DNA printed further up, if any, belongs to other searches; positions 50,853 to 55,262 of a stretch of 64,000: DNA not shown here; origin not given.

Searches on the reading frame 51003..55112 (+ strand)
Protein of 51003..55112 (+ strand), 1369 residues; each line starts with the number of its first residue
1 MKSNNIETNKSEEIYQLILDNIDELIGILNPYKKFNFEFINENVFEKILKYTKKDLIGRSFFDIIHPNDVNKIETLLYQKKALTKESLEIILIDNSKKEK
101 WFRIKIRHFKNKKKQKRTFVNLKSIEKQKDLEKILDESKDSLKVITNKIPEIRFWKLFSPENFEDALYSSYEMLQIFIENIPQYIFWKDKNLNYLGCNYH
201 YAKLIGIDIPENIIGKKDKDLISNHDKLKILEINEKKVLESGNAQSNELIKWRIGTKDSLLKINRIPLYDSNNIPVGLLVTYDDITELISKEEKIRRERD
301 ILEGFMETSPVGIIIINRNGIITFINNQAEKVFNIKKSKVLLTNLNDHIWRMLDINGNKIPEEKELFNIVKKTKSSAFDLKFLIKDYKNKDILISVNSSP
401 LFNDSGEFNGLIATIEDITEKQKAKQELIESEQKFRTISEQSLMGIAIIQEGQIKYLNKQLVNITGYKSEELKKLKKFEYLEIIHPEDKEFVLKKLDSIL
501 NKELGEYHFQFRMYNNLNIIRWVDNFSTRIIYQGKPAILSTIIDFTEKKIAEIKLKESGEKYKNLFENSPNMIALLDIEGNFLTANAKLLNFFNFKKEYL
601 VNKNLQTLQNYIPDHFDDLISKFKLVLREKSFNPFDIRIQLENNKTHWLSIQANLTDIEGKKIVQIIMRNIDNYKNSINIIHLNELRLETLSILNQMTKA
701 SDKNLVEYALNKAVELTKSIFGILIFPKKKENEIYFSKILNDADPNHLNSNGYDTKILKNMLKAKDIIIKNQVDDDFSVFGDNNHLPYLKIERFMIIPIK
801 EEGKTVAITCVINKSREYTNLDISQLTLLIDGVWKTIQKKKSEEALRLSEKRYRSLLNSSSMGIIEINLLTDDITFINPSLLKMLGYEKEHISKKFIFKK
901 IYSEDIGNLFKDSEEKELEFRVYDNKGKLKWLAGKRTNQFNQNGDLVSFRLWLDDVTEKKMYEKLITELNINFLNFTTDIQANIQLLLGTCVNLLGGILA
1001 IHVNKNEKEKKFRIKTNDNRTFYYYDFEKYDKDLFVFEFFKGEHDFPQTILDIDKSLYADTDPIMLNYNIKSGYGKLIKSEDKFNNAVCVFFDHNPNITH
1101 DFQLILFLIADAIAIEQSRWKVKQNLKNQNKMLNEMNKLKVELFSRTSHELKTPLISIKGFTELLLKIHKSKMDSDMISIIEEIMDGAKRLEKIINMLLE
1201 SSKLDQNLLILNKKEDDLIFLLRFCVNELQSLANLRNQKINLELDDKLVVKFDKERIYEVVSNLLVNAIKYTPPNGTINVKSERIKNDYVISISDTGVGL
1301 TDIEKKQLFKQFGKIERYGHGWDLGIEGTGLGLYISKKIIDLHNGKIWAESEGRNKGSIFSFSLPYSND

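Call 14: search_protein_families(library=pfam, proteins=[window:51003-55112:+])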
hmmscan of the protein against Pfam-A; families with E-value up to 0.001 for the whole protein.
window:51003-55112:+ (1369 aa): 12 families
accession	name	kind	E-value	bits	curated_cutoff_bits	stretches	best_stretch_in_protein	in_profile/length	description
PF13426.13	PAS_9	-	5.1e-41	139.6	27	4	310-420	1-103/103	PAS domain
PF00989.32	PAS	-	1e-36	125.8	22.6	3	303-418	4-113/113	PAS fold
PF13188.13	PAS_8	-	9.6e-32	108.3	21.8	4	852-896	2-43/65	PAS domain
PF08447.18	PAS_3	-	1.1e-25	90.2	25.6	1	456-535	3-81/89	PAS fold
PF02518.31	HATPase_c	-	3.2e-23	82.7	26.4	1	1253-1366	2-109/111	Histidine kinase-, DNA gyrase B-, and HSP90-like ATPase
PF08448.16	PAS_4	-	3.9e-23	82.2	23.1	2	179-287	2-107/110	PAS fold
PF00512.31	HisKA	-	1.1e-11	45.1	26.9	1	1140-1206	2-65/66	His Kinase A (phospho-acceptor) domain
PF13185.12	GAF_2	-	1e-07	32.7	28.6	1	704-838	6-136/136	GAF domain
PF13596.12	PAS_10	-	9.7e-07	29.8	22.1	0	303-419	2-106/106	PAS domain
PF12860.13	PAS_7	-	2.6e-05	24.8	27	0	311-425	6-114/115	PAS fold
PF14598.12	PAS_11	-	3.9e-05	24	25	0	48-79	24-55/109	PAS domain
PF24820.1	Diguanyl_cycl_sensor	-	0.00033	21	28.1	0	312-340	8-36/109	Diguanylate cyclase-like sensor domain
